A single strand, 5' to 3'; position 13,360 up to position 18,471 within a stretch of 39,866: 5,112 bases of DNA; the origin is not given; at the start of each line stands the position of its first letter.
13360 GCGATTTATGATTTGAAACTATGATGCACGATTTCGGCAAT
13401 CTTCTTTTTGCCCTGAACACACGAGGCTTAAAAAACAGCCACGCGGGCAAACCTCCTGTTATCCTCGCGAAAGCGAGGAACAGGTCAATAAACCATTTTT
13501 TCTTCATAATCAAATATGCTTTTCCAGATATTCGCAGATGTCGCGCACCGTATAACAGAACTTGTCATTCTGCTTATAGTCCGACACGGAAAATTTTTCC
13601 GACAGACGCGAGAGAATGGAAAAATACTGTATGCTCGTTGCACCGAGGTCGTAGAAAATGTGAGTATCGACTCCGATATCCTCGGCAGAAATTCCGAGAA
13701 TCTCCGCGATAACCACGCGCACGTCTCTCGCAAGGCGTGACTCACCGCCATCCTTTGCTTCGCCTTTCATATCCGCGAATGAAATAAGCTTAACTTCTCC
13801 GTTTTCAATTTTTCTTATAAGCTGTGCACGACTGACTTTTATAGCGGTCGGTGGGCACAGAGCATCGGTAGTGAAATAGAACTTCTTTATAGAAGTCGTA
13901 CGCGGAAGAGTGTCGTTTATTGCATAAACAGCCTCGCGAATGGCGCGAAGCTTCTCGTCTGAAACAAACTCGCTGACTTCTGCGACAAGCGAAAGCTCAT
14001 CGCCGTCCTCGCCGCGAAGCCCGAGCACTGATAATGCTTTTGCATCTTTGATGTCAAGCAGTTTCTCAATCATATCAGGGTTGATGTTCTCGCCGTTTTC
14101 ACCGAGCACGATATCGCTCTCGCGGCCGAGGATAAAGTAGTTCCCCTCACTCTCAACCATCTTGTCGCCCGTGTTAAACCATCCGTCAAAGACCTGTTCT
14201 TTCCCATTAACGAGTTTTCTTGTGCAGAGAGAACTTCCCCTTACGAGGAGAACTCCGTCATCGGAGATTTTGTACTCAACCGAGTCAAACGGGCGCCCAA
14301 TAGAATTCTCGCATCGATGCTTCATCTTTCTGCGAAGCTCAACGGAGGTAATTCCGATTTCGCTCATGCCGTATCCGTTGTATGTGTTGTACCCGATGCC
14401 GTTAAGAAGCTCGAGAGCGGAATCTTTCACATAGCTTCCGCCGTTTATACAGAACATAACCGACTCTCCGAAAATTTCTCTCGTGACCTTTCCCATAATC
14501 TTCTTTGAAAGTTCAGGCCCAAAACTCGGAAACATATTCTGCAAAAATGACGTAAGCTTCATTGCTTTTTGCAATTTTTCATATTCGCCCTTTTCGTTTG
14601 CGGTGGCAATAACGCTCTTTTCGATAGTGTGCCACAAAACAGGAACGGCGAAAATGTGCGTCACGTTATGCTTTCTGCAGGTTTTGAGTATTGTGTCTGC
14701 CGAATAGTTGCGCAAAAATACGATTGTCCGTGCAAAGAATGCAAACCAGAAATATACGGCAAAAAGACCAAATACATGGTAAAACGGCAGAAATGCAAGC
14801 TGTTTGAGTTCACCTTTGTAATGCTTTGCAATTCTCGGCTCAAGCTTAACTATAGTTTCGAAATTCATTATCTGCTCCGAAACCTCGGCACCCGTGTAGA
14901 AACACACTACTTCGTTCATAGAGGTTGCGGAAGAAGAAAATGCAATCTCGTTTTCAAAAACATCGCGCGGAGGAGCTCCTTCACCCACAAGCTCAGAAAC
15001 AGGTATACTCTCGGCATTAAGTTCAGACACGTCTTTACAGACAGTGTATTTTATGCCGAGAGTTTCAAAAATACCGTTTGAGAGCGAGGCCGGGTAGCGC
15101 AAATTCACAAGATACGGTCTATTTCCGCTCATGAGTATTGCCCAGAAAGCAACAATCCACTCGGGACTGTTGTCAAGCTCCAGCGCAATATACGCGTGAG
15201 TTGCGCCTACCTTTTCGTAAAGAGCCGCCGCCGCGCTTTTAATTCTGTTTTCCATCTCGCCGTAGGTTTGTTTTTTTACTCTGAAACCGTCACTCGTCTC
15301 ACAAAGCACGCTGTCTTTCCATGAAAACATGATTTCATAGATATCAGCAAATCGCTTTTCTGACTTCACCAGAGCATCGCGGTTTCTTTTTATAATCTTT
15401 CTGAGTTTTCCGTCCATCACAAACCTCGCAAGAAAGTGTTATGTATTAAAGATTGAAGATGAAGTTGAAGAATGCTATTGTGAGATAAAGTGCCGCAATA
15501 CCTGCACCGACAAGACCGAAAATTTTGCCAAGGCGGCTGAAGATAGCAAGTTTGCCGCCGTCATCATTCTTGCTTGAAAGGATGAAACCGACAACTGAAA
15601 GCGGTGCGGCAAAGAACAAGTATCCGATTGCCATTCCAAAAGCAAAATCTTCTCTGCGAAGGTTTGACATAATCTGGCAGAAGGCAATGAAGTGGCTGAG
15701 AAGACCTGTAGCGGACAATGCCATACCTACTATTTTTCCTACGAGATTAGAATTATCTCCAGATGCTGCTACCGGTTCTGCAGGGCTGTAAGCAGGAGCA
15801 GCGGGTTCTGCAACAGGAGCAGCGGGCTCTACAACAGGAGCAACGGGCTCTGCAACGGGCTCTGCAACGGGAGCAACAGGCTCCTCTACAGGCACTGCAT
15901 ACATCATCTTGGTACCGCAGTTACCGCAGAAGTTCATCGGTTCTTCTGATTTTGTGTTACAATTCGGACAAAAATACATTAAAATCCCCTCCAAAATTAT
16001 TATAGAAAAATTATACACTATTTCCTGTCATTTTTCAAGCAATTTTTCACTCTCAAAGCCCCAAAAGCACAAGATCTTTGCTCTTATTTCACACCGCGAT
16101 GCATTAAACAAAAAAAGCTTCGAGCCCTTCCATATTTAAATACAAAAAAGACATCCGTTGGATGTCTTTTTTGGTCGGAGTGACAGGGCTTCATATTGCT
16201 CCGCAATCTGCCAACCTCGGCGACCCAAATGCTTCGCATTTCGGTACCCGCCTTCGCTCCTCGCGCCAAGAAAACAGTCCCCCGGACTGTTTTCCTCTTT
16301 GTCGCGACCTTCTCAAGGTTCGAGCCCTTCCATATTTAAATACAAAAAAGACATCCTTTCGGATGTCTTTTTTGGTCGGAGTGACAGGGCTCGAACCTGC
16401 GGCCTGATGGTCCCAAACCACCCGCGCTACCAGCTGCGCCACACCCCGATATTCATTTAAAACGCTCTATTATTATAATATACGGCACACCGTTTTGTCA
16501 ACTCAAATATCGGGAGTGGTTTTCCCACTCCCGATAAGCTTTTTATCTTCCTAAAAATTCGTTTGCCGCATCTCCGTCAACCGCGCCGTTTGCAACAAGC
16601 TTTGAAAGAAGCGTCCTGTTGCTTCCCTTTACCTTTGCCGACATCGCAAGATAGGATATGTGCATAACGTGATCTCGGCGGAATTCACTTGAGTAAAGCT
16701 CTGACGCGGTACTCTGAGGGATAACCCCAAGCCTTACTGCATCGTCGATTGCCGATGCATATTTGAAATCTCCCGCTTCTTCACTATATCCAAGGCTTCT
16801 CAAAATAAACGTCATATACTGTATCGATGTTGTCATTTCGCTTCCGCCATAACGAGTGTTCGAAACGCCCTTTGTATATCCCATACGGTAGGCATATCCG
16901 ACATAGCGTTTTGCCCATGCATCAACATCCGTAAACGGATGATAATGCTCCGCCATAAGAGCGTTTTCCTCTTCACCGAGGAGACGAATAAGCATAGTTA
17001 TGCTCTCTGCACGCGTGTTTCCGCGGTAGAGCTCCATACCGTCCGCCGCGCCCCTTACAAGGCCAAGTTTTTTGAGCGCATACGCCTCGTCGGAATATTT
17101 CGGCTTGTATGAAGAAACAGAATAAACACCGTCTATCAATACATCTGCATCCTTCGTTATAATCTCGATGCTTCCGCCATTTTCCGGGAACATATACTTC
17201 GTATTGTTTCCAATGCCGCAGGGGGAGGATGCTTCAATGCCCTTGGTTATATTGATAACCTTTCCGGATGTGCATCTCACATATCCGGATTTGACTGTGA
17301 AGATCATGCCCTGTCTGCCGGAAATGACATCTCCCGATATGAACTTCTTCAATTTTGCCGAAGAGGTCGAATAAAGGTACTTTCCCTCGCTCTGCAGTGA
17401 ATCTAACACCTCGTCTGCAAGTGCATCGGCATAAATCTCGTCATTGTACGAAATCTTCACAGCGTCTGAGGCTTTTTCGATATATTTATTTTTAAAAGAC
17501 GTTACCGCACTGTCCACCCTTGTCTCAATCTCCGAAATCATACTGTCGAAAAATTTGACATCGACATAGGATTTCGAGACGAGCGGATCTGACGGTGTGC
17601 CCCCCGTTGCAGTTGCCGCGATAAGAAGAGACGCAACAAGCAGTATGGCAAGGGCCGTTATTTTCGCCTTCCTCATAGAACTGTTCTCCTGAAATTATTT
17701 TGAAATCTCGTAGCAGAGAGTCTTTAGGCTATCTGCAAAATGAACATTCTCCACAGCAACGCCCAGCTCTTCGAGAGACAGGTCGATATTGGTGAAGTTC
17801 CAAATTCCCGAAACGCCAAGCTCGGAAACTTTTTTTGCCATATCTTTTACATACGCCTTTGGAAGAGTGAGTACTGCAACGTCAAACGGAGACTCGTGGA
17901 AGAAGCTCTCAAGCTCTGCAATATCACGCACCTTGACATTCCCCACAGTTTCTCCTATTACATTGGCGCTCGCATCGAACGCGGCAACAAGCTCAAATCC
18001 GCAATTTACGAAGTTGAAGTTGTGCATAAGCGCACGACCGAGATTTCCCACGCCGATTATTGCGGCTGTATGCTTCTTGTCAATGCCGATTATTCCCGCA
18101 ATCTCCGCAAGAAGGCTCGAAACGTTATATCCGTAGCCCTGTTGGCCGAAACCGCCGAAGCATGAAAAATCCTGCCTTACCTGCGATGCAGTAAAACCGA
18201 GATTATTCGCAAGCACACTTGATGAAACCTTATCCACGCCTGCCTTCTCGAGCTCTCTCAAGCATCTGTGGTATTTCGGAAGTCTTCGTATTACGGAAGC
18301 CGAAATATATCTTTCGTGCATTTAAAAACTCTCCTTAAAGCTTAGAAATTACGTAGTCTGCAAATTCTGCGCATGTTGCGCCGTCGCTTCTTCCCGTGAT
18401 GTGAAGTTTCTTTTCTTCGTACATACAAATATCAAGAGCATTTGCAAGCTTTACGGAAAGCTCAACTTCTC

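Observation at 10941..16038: Six-gene carrier-protein-dependent acylation operon that fits no pathway I can name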

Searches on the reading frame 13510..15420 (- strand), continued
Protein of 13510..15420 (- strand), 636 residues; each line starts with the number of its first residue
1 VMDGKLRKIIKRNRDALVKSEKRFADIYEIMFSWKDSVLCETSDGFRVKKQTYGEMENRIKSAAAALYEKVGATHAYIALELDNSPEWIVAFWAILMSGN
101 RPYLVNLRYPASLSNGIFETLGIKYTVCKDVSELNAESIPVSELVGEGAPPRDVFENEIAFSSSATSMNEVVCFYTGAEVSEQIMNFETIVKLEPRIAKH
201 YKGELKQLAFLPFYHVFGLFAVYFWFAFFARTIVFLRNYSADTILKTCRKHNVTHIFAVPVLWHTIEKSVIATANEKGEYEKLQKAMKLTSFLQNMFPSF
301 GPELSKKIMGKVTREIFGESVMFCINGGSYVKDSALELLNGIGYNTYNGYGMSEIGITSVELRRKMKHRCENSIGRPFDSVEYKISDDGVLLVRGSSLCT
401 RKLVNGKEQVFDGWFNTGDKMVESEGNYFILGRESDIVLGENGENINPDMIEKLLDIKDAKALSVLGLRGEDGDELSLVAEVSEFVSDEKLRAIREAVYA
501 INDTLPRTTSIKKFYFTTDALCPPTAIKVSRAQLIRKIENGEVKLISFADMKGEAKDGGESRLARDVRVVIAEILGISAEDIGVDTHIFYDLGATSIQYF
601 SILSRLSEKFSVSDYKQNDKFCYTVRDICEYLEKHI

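Call 38: search_solved_structures(query=A2, max_evalue=1e-8, show_alignments=1)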
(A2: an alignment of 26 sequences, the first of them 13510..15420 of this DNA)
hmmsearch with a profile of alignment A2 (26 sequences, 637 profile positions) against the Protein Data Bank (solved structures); distinct sequences matched with E-value up to 1e-8: 10.
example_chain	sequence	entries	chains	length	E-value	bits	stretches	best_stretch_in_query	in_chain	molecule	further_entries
3cw8_X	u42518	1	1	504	1e-16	63.7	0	408-539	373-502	4-chlorobenzoyl CoA ligase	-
2qvx_X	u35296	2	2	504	1.2e-16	63.4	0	408-539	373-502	4-Chlorobenzoate CoA Ligase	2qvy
2qvz_X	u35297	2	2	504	1.3e-16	63.3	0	408-539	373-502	4-Chlorobenzoate CoA Ligase/Synthetase | 4-Chlorobenzoate CoA Ligase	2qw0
1t5d_X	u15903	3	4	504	1.3e-16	63.3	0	408-539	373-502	4-chlorobenzoyl CoA ligase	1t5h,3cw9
3dlp_X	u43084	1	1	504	2e-16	62.7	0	408-539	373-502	4-Chlorobenzoate CoA Ligase/Synthetase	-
5x8f_A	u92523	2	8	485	4.8e-16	61.5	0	344-468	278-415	2-succinylbenzoate--CoA ligase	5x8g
5buq_A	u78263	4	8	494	6.4e-16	61.1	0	344-458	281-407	2-succinylbenzoate--CoA ligase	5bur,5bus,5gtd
3ipl_A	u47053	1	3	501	1.8e-14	56.3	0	341-455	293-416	2-succinylbenzoate--CoA ligase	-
4r0m_B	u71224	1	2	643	2.1e-09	39.5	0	321-612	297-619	McyG protein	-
3r44_A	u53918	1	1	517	2.2e-09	39.5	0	324-493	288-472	fatty acyl CoA synthetase FADD13 (FATTY-ACYL-CoA SYNTHETASE)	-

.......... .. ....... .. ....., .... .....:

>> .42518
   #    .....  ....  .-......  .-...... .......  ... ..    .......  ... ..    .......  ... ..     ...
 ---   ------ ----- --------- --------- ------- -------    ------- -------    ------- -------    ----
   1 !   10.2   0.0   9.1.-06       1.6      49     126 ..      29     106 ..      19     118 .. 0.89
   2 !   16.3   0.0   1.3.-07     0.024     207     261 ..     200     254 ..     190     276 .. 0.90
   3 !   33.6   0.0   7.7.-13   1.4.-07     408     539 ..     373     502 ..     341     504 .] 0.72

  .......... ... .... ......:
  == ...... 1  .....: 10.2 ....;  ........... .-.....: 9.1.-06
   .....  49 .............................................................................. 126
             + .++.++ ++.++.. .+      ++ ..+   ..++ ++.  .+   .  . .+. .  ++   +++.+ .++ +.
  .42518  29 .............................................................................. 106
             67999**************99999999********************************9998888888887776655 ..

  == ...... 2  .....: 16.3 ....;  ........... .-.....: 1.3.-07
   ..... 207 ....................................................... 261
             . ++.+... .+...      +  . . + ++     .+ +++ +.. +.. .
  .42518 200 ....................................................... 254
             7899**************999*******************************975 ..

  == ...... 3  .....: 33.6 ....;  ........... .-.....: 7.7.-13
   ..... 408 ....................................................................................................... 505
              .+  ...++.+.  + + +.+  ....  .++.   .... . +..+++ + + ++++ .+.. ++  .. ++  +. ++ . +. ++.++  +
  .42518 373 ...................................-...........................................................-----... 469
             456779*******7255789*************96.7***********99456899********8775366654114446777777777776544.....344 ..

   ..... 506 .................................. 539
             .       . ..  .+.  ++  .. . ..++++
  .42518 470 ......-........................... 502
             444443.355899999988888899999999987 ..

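Call 54: predict_structure(alignment_id=A2)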
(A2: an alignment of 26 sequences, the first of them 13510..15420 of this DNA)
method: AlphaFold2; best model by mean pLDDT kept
length: 636 residues; sequences in the alignment: 26
mean_pLDDT: 78.5   pTM: 0.71
mean pLDDT of the five models: 78.5, 75.4, 75.2, 75.0, 71.6
residues with pLDDT >= 90: 135; 70-90: 338; 50-70: 136; < 50: 27
segments of 3 or more residues with pLDDT < 50: 165-167, 202-205, 211-219, 326-329
pLDDT, mean of each block of 10 residues (from residue 1): 61 88 92 78 65 89 97 96 82 96 84 87 94 93 92 94 61 87 78 66 49 47 58 58 72 67 75 83 89 85 83 72 56 77 65 64 71 79 89 87 79 78 85 66 67 78 84 83 83 91 83 91 62 83 90 62 86 90 88 85 80 57 85 75
secondary structure, 60 per line:
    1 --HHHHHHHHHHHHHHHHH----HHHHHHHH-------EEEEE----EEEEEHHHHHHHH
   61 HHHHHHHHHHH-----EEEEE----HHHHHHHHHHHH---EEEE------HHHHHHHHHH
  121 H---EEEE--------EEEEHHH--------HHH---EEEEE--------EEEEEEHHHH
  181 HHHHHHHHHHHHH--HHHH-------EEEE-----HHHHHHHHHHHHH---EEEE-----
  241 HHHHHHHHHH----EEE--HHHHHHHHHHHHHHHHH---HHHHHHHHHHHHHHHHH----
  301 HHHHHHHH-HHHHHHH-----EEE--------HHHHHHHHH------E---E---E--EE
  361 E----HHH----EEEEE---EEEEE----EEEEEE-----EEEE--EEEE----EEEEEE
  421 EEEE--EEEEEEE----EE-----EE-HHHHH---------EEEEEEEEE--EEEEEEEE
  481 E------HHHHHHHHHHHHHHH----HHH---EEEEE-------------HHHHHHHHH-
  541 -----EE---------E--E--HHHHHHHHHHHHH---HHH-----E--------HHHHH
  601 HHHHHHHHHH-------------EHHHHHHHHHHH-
elements in order: H3-19 H24-31 E39-43 E48-52 H53-71 E77-81 H86-97 E101-104 H111-121 E125-128 E137-140 E158-162 E171-176 H177-193 H196-199 E207-210 H216-228 E232-235 H241-250 E255-257 H260-276 H280-296 H301-308 H310-316 E322-324 H333-341 E359-361 E373-377 E381-385 E390-395 E401-404 E407-410 E415-424 E427-433 H448-452 E462-470 E473-481 H488-502 E513-517 H531-539 H563-575 H596-610 H625-635

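Call 57: fold_search(model_id=the predicted structure, library=pdb)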
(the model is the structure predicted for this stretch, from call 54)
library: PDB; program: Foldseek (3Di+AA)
matches with E <= 10: 1566; with E <= 0.001: 637
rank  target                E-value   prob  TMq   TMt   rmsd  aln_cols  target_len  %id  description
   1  4r0m_A                8.0e-23  1.00  0.60  0.60  15.0       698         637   15  Structure of McyG A-PCP complexed with phenylalanyl-adenylate (released 2015-04-15)
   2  5x8f_C                2.0e-22  1.00  0.49  0.63  10.7       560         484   18  Ternary complex structure of a double mutant I454RA456K of o-Succinylbenzoate CoA Synthetase (MenE) from Bacillus Subt (released 2017-06-07)
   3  9meh                  5.2e-22  1.00  0.55  0.21  13.7       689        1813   18  Crystal structure of the dimodular LgrA after protein ligation (released 2025-03-05)
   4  5x8g_B                6.5e-22  1.00  0.49  0.62  10.8       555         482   18  Binary complex structure of a double mutant I454RA456K of o-Succinylbenzoate CoA Synthetase (MenE) from Bacillus Subti (released 2017-06-07)
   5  5x8f_B                8.6e-22  1.00  0.49  0.63  10.6       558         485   19  Ternary complex structure of a double mutant I454RA456K of o-Succinylbenzoate CoA Synthetase (MenE) from Bacillus Subt (released 2017-06-07)
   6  5x8f_A                1.1e-21  1.00  0.49  0.63  10.6       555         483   19  Ternary complex structure of a double mutant I454RA456K of o-Succinylbenzoate CoA Synthetase (MenE) from Bacillus Subt (released 2017-06-07)
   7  5bus_A                2.2e-21  1.00  0.58  0.75   4.9       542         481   18  O-succinylbenzoate Coenzyme A Synthetase (MenE) from Bacillus Subtilis, in complex with AMP (released 2015-08-26)
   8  5x8g_D                2.2e-21  1.00  0.48  0.62  10.6       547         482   20  Binary complex structure of a double mutant I454RA456K of o-Succinylbenzoate CoA Synthetase (MenE) from Bacillus Subti (released 2017-06-07)
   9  5x8f_D                3.2e-21  1.00  0.49  0.62  10.7       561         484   18  Ternary complex structure of a double mutant I454RA456K of o-Succinylbenzoate CoA Synthetase (MenE) from Bacillus Subt (released 2017-06-07)
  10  5gtd_A                5.3e-21  1.00  0.60  0.77   4.4       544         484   19  o-Succinylbenzoate CoA Synthetase (MenE) from Bacillus Subtilis in Complex with the Acyl-adenylate Intermediate OSB-AM (released 2017-01-04)
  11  3ipl_A                7.4e-21  1.00  0.46  0.63  13.4       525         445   16  CRYSTAL STRUCTURE OF o-succinylbenzoic acid-CoA ligase FROM Staphylococcus aureus subsp. aureus Mu50 (released 2009-08-25)
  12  5u89_A                8.2e-21  1.00  0.50  0.33  13.5       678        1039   16  Crystal structure of a cross-module fragment from the dimodular NRPS DhbF (released 2017-05-10)
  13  5bur_A                1.3e-20  1.00  0.57  0.75   4.8       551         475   18  O-succinylbenzoate Coenzyme A Synthetase (MenE) from Bacillus Subtilis, in Complex with ATP and Magnesium Ion (released 2015-08-26)
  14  6nj0                  1.3e-20  1.00  0.52  0.72   6.1       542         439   15  Wild-type E. coli MenE with bound m phenylether-linked analogue of OSB-AMS (released 2019-04-10)
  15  8wev_A                1.4e-20  1.00  0.57  0.72   6.6       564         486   16  Crystal structure of Feruoyl-CoA Synthetase complexed with AMP from Amycolatopsis thermoflava (released 2024-09-25)
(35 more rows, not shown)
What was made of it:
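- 13510..15420 (-): g2: ANL adenylating enzyme fused to a carrier domain (635-636 aa); core gene. AF2 pLDDT is 78.5; the best fold matches are McyG A-PCP, MenE and AasS at 15-19% identity (calls 54, 57).
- On ANL adenylate-forming superfamily (PF00501): 637 Foldseek PDB matches have E <= 0.001, and the 50 best listed are all ANL/adenylation-domain structures (call 57).
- The top fold match is the McyG A-PCP didomain (call 57).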

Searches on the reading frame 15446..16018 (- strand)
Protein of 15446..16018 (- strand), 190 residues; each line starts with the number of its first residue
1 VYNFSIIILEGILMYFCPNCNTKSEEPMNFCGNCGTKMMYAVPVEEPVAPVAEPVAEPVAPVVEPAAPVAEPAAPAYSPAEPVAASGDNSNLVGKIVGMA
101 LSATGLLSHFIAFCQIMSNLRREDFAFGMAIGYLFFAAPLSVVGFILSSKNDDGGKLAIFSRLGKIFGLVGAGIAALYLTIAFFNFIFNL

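Call 3: search_protein_families(library=pfam, proteins=[window:15446-16018:-], max_evalue=0.01)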
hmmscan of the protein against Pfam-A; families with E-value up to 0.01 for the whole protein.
window:15446-16018:- (190 aa): 4 families
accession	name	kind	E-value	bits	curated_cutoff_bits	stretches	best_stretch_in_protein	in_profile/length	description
PF12773.13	DZR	-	0.00015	22.2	27.3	1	17-35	27-45/45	Double zinc ribbon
PF13240.11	Zn_Ribbon_1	-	0.00017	21.7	25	1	16-37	1-22/23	zinc-ribbon domain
PF13248.11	Zn_ribbon_3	-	0.00018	21.3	27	1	15-38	3-26/26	zinc-ribbon domain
PF08271.17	Zn_Ribbon_TF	-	0.0017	18.3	29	1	15-47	1-38/43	TFIIB zinc-binding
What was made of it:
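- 15446..15979 (-): g1: zinc-ribbon, Pro-rich linker and 3-TM membrane protein (177 aa from ATG 15979). Accessory; function unknown. Weak zinc-ribbon Pfam hits (call 3).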

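Call 4: search_protein_families(library=ncbifam, proteins=[window:15446-16018:-], max_evalue=0.01)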
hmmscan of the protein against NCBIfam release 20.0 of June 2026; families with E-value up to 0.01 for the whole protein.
window:15446-16018:- (190 aa): 0 families

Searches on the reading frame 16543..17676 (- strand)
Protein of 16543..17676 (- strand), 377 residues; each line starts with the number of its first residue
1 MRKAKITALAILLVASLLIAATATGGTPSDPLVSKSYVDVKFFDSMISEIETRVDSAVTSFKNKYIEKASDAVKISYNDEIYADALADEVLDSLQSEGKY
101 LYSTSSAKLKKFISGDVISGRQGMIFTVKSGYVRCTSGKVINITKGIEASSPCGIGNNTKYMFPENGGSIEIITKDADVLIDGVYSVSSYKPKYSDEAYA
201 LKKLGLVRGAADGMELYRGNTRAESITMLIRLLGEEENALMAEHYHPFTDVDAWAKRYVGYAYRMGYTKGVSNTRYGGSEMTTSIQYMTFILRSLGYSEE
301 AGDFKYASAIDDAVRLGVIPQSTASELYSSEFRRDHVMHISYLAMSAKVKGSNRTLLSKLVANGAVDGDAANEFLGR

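Call 3: search_protein_families(library=pfam, proteins=[window:16543-17676:-], max_evalue=0.01)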
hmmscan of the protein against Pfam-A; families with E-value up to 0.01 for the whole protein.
window:16543-17676:- (377 aa): 1 family
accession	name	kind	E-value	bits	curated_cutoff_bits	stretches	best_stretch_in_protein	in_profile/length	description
PF00395.25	SLH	-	3.1e-06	27.5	20.8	1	247-282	1-38/44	S-layer homology domain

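Call 4: search_protein_families(library=ncbifam, proteins=[window:16543-17676:-], max_evalue=0.01)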
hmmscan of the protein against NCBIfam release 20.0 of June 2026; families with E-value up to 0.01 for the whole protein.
window:16543-17676:- (377 aa): 0 families

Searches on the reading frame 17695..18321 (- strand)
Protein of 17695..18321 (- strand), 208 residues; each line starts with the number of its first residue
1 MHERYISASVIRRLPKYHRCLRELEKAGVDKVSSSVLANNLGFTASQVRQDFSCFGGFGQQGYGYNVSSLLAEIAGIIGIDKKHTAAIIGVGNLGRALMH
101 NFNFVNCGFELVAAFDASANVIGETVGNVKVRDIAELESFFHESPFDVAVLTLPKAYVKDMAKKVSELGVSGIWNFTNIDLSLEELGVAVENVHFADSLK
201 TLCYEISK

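Call 32: search_protein_families(library=pfam, proteins=[window:17695-18321:-], max_evalue=0.00001)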
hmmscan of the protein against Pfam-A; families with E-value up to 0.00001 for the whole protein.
window:17695-18321:- (208 aa): 2 families
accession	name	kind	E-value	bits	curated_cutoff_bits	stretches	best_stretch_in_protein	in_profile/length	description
PF06971.19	Put_DNA-bind_N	-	1.5e-19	70.2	27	1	6-53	2-49/49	Putative DNA-binding protein N-terminus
PF02629.25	CoA_binding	-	3.4e-17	63.4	22.3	1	81-178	1-96/97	CoA binding domain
